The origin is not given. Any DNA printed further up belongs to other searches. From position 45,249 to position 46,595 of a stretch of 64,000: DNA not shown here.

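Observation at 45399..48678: Tandem pair of intronless orphan class-A GPCRs sharing a distinctive NPVIYG(I/L)xNRxFR…ILC C-terminal motif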

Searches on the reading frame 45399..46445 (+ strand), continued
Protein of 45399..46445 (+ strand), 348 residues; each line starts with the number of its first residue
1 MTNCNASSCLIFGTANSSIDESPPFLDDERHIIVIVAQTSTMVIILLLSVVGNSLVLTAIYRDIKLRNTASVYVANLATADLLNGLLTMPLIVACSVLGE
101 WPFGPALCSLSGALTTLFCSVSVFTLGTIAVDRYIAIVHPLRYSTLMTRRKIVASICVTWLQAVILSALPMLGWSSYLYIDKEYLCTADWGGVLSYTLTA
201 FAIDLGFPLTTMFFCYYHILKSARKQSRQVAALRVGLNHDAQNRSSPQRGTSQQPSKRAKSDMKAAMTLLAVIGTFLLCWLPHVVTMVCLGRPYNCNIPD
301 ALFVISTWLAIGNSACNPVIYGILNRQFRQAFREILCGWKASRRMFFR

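Call 32: list_cluster_members(proteins=[P0002, P0003, P0004, P0005, P0064, P0065, P0070])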
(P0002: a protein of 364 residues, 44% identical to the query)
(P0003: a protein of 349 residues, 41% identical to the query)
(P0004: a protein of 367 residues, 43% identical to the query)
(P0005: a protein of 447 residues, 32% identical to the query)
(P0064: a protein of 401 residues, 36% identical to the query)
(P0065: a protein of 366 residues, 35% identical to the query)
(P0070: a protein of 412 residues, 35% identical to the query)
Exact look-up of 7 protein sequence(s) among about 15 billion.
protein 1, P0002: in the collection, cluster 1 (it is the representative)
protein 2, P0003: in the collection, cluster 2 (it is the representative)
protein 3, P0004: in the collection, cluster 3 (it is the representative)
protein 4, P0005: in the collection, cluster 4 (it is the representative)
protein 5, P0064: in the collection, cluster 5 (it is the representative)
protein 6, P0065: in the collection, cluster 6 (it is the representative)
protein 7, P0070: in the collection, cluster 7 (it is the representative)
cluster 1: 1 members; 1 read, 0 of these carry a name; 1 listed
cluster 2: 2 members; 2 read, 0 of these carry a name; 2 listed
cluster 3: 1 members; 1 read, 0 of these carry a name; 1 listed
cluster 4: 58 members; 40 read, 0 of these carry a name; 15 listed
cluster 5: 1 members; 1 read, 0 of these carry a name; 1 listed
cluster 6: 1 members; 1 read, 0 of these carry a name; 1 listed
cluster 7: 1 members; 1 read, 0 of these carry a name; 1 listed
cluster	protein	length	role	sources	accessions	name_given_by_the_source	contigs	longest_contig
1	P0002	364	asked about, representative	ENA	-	-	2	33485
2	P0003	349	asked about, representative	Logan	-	-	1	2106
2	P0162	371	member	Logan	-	-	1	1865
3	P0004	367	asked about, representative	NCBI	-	-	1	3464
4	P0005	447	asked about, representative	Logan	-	-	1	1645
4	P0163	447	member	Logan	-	-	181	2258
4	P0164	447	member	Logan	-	-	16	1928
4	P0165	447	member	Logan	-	-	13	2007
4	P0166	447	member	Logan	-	-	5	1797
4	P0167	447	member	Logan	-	-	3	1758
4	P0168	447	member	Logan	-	-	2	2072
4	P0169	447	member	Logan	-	-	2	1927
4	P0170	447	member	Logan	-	-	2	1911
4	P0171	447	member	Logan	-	-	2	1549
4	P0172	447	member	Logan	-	-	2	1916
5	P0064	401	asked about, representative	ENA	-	-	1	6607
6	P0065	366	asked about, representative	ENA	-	-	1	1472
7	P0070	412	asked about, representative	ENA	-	-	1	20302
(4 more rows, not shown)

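Call 40: search_protein_representatives(protein=window:45399-46442:+)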
Query: 348 residues. Proteins with E-value up to 0.001 (for the whole library): 36606; up to 1e-10: 13188; up to 1e-30: 760. The best 150 are listed.
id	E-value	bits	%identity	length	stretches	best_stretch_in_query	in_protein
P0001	7.2e-155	531.6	71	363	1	1-347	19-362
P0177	7.8e-82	291.6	44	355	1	27-344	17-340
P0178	8.6e-80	284.8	45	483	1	18-338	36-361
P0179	1.3e-79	284.2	45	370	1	20-343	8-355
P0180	6.2e-79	282.0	45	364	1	30-339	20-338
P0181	1.8e-77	277.2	44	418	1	20-336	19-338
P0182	2.8e-77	276.6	47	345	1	29-336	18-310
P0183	4.6e-74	266.0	42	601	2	30-233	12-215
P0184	5.6e-74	265.7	43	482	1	27-336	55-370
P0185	3.4e-71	256.6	44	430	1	36-338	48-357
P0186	4.1e-69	249.7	42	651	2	28-233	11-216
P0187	5.2e-69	249.4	45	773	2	27-233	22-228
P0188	7.4e-68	245.6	42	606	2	28-233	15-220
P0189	3.8e-67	243.3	43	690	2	30-233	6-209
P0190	6.1e-67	242.6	43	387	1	42-338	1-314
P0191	1.8e-66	241.0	43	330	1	36-336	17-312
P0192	9.5e-66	238.7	40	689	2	28-234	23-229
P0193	8.4e-65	235.6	42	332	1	15-336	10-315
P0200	6.7e-53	196.4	37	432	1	35-336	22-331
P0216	1.9e-43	165.4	32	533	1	14-338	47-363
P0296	8.7e-39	150.0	34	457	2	39-234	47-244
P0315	3.7e-38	148.0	33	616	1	28-339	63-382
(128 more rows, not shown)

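Call 41: list_cluster_members(proteins=[P0177, P0178, P0179, P0180, P0181, P0182, P0183, P0184, P0186, P0187])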
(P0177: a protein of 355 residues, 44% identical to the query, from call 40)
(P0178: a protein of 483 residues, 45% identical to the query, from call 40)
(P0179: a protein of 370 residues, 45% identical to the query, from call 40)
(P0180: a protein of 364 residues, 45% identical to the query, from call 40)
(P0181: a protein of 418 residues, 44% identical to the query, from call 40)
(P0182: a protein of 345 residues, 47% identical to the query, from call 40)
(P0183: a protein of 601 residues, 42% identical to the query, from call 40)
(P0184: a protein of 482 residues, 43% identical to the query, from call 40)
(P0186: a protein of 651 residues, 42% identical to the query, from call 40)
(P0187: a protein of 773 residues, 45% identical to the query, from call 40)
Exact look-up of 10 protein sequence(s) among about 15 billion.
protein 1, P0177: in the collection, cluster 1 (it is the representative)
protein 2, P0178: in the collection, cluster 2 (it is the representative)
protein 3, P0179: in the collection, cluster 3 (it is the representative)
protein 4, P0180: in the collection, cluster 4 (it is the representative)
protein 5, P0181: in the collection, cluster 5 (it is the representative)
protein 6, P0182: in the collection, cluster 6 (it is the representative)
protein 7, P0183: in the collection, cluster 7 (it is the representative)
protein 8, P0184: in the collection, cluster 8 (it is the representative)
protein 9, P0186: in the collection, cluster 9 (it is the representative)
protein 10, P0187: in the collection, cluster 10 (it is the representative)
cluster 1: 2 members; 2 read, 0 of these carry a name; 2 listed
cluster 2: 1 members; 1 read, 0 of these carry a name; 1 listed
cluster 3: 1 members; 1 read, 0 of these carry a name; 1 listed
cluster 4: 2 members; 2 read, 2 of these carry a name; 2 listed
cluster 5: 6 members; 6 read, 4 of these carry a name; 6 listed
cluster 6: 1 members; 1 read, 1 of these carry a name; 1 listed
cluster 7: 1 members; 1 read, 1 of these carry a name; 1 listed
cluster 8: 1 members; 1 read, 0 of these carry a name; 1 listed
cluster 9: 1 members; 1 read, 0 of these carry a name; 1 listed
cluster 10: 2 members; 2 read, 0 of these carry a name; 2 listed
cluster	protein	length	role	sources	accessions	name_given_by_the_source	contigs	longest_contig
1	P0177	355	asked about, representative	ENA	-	-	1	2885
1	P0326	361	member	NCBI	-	-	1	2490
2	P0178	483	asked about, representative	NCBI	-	-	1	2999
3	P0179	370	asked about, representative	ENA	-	-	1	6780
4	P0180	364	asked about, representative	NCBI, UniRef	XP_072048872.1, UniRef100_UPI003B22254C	octopamine receptor beta-2R-like [Amphiura filiformis] | octopamine receptor beta-2R-like n=1 Tax=Amphiura filiformis TaxID=82378 ...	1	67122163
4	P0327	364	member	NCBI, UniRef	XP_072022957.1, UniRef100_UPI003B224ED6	octopamine receptor beta-2R-like [Amphiura filiformis] | octopamine receptor beta-2R-like n=1 Tax=Amphiura filiformis TaxID=82378 ...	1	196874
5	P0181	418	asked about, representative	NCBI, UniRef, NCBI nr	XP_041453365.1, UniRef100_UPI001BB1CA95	tyramine receptor 1-like [Lytechinus variegatus] | tyramine receptor 1-like n=1 Tax=Lytechinus variegatus TaxID=7654 RepID=UPI001BB1CA95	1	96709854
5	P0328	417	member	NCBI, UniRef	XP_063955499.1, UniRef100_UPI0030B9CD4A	D(2) dopamine receptor-like [Lytechinus pictus] | D(2) dopamine receptor-like n=1 Tax=Lytechinus pictus TaxID=7653 RepID=UPI0030B9CD4A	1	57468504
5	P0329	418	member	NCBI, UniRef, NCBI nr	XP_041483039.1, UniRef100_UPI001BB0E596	tyramine receptor 1-like [Lytechinus variegatus] | tyramine receptor 1-like n=1 Tax=Lytechinus variegatus TaxID=7654 RepID=UPI001BB0E596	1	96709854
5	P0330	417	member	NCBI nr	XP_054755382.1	tyramine receptor 1-like [Lytechinus pictus]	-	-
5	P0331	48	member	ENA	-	-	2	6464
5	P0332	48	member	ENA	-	-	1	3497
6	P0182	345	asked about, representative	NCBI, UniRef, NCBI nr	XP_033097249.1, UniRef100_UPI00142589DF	5-hydroxytryptamine receptor 1A-alpha-like [Anneissia japonica] | 5-hydroxytryptamine receptor 1A-alpha-like n=1 Tax=Anneissia japonica TaxID=1529436 ...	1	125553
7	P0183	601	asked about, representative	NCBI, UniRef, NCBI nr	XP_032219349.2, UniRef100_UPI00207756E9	5-hydroxytryptamine receptor 1A [Nematostella vectensis] | 5-hydroxytryptamine receptor 1A n=1 Tax=Nematostella vectensis TaxID=45351 ...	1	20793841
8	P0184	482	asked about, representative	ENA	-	-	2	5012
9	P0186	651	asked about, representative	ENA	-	-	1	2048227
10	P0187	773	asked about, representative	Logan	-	-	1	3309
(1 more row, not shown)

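Call 48: list_cluster_members(proteins=[P0216, P0315, P0296, P0188, P0192, P0200, P0185, P0190, P0191, P0193])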
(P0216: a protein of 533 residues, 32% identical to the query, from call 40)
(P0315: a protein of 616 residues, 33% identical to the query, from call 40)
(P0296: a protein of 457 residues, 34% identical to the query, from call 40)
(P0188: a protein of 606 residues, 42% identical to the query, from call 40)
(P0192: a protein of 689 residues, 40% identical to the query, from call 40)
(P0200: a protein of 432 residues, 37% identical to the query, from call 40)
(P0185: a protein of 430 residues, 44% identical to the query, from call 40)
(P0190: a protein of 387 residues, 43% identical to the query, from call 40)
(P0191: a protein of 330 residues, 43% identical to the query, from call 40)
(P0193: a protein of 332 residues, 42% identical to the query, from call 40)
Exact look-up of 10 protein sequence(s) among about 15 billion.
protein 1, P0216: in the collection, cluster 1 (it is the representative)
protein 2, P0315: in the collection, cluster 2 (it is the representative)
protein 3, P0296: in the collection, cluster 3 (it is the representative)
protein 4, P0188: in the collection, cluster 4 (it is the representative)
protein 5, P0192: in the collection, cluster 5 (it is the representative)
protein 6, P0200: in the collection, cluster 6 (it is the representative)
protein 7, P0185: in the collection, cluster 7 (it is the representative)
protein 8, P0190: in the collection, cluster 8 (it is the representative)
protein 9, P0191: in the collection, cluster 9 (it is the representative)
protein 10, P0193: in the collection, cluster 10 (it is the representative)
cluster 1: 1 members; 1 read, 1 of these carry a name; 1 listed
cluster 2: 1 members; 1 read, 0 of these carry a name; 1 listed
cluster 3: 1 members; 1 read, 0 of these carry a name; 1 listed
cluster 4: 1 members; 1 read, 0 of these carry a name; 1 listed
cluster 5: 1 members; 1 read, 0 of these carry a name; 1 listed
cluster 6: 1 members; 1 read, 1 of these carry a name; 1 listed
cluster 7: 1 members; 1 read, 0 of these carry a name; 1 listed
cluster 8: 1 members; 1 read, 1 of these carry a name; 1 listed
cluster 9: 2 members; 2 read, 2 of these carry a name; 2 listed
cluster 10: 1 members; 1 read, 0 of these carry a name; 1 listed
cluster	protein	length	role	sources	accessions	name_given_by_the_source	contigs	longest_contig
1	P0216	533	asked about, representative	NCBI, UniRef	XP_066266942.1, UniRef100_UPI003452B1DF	G-protein coupled receptor 161-like [Branchiostoma lanceolatum] | G-protein coupled receptor 161-like n=1 Tax=Branchiostoma lanceolatum TaxID=7740 ...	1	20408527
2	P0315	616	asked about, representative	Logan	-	-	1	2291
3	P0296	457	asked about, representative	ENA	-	-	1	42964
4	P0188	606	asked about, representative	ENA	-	-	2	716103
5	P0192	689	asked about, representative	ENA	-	-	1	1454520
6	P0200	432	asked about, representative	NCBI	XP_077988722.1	histamine H2 receptor-like [Glandiceps talaboti]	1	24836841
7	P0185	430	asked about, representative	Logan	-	-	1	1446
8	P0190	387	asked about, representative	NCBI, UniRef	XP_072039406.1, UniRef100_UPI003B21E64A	G-protein coupled receptor 161-like [Amphiura filiformis] | G-protein coupled receptor 161-like n=1 Tax=Amphiura filiformis TaxID=82378 ...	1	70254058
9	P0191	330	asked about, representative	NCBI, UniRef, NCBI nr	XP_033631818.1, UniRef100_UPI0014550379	octopamine receptor 1-like [Asterias rubens] | octopamine receptor 1-like n=1 Tax=Asterias rubens TaxID=7604 RepID=UPI0014550379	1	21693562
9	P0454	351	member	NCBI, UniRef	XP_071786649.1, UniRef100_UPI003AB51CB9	octopamine receptor beta-1R-like [Asterias amurensis] | octopamine receptor beta-1R-like n=1 Tax=Asterias amurensis TaxID=7602 RepID=UPI003AB51CB9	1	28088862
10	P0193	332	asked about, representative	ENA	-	-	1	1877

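Call 65: predict_structure(alignment_id=A4)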
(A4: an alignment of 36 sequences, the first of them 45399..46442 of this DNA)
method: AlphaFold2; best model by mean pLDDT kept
length: 348 residues; sequences in the alignment: 36
mean_pLDDT: 88.7   pTM: 0.85
mean pLDDT of the five models: 88.7, 87.5, 87.3, 87.2, 86.6
residues with pLDDT >= 90: 265; 70-90: 32; 50-70: 36; < 50: 15
segments of 3 or more residues with pLDDT < 50: 1-5, 8-15
pLDDT, mean of each block of 10 residues (from residue 1): 44 49 54 92 97 98 94 97 98 96 98 97 97 96 97 98 98 97 95 94 96 96 92 83 67 78 90 95 94 89 95 96 95 85 62
secondary structure, 60 per line:
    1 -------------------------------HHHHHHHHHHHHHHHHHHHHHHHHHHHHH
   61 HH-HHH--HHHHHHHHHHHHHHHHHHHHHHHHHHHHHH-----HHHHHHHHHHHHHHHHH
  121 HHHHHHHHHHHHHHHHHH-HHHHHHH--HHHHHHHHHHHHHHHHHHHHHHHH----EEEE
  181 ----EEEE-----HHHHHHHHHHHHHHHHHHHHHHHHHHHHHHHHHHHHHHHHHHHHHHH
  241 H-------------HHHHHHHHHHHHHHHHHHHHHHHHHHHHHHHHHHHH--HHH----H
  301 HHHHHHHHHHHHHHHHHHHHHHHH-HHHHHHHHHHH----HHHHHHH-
elements in order: H32-62 H69-98 H104-138 H140-146 H149-172 E177-180 E185-188 H194-241 H255-290 H300-324 H326-336 H341-347

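Call 68: fold_search(model_id=the predicted structure, library=pdb)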
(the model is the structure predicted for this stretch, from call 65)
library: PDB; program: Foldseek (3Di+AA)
matches with E <= 10: 1869; with E <= 0.001: 1544
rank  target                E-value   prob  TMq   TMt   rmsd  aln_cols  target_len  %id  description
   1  6h7j_A                1.1e-14  1.00  0.68  0.80   5.8       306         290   32  ACTIVATED TURKEY BETA1 ADRENOCEPTOR WITH BOUND AGONIST ISOPRENALINE AND NANOBODY Nb80 (released 2018-10-17)
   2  8kh4_A                1.2e-14  1.00  0.70  0.90   2.5       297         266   26  Cryo-EM structure of the GPR161-Gs complex (released 2023-10-11)
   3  3zpr_B                1.5e-14  1.00  0.71  0.83   3.9       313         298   31  Thermostabilised turkey beta1 adrenergic receptor with 4-methyl-2-(piperazin-1-yl) quinoline bound (released 2013-04-03)
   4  4amj_B                1.8e-14  1.00  0.72  0.83   3.9       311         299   31  Turkey beta1 adrenergic receptor with stabilising mutations and bound biased agonist carvedilol (released 2012-05-23)
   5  2y00_B                2.7e-14  1.00  0.71  0.83   3.9       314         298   31  TURKEY BETA1 ADRENERGIC RECEPTOR WITH STABILISING MUTATIONS AND BOUND PARTIAL AGONIST DOBUTAMINE (CRYSTAL DOB92) (released 2011-01-12)
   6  4ami_B                3.1e-14  1.00  0.71  0.85   3.6       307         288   31  Turkey beta1 adrenergic receptor with stabilising mutations and bound biased agonist bucindolol (released 2012-05-23)
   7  2y03_A                3.6e-14  1.00  0.71  0.85   3.6       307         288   31  TURKEY BETA1 ADRENERGIC RECEPTOR WITH STABILISING MUTATIONS AND BOUND AGONIST ISOPRENALINE (released 2011-01-12)
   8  7ul3_A                3.8e-14  1.00  0.70  0.90   4.0       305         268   26  CryoEM Structure of Inactive H2R Bound to Famotidine, Nb6M, and NabFab (released 2022-06-29)
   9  2ycz_A                3.8e-14  1.00  0.72  0.85   4.1       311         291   32  TURKEY BETA1 ADRENERGIC RECEPTOR WITH STABILISING MUTATIONS AND BOUND ANTAGONIST IODOCYANOPINDOLOL (released 2011-06-01)
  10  2ycw_A                4.9e-14  1.00  0.71  0.82   4.3       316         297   31  TURKEY BETA1 ADRENERGIC RECEPTOR WITH STABILISING MUTATIONS AND BOUND ANTAGONIST CARAZOLOL (released 2011-06-01)
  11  2vt4_B                4.9e-14  1.00  0.68  0.85   4.6       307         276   31  TURKEY BETA1 ADRENERGIC RECEPTOR WITH STABILISING MUTATIONS AND BOUND CYANOPINDOLOL (released 2008-06-24)
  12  4amj_A                5.1e-14  1.00  0.70  0.84   3.5       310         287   31  Turkey beta1 adrenergic receptor with stabilising mutations and bound biased agonist carvedilol (released 2012-05-23)
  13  6tko_A                5.5e-14  1.00  0.67  0.79   3.7       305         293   31  Phosphorylated turkey beta1 adrenoceptor with bound agonist formoterol coupled to arrestin-2 in lipid nanodisc. (released 2020-06-17)
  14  2ycy_A                6.0e-14  1.00  0.71  0.86   4.0       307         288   32  TURKEY BETA1 ADRENERGIC RECEPTOR WITH STABILISING MUTATIONS AND BOUND ANTAGONIST CYANOPINDOLOL (released 2011-06-08)
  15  6h7j_B                6.3e-14  1.00  0.69  0.85   3.7       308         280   31  ACTIVATED TURKEY BETA1 ADRENOCEPTOR WITH BOUND AGONIST ISOPRENALINE AND NANOBODY Nb80 (released 2018-10-17)
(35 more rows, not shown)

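Call 75: find_encoding_contigs(protein=window:45399-46445:+, flank=3000, max_places=3)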
Protein window:45399-46445:+ (348 aa): no gene with exactly this product is on record in the collection.
